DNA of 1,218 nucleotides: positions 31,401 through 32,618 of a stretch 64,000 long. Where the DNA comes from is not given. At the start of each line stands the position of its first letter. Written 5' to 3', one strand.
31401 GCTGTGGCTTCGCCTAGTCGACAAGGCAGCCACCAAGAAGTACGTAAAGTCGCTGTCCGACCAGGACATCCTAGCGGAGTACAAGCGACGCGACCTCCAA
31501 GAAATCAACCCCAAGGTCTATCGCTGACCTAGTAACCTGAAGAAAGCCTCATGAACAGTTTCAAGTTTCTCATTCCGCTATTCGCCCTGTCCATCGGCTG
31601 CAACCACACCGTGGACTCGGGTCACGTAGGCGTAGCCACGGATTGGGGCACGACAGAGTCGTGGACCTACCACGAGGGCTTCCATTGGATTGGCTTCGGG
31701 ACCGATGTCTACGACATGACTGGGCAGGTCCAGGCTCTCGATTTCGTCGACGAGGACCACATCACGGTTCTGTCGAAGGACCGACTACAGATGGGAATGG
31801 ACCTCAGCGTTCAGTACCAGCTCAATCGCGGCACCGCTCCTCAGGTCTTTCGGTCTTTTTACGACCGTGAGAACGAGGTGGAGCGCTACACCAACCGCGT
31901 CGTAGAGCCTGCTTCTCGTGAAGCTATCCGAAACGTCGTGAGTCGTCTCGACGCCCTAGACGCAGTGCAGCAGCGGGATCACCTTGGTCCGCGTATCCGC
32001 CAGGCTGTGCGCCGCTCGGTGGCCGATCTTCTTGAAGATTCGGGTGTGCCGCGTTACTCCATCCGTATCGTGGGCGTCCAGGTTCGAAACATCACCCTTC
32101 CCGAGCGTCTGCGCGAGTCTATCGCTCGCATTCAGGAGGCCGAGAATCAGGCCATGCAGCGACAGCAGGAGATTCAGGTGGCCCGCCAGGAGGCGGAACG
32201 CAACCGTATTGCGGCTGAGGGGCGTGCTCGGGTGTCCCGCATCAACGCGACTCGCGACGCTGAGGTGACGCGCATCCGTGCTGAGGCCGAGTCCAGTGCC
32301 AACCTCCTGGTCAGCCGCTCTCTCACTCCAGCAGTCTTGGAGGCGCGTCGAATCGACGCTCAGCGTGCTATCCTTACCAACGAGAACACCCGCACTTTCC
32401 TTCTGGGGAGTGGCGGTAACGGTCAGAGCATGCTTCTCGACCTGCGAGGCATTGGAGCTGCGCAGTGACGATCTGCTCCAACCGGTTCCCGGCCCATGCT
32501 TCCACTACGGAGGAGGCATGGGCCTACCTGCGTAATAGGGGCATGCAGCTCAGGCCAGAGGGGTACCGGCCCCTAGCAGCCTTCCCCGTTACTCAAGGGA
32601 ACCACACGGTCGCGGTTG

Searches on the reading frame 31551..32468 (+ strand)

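Call 41: search_protein_families(library=pfam, proteins=[window:31551-32468:+], max_evalue=0.01)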
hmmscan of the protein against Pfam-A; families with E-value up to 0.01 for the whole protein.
window:31551-32468:+ (305 aa): 1 family
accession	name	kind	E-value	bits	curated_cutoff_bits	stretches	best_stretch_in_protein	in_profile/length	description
PF01145.31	Band_7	-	1.9e-29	103.4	23.6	1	20-215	2-176/176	SPFH domain / Band 7 family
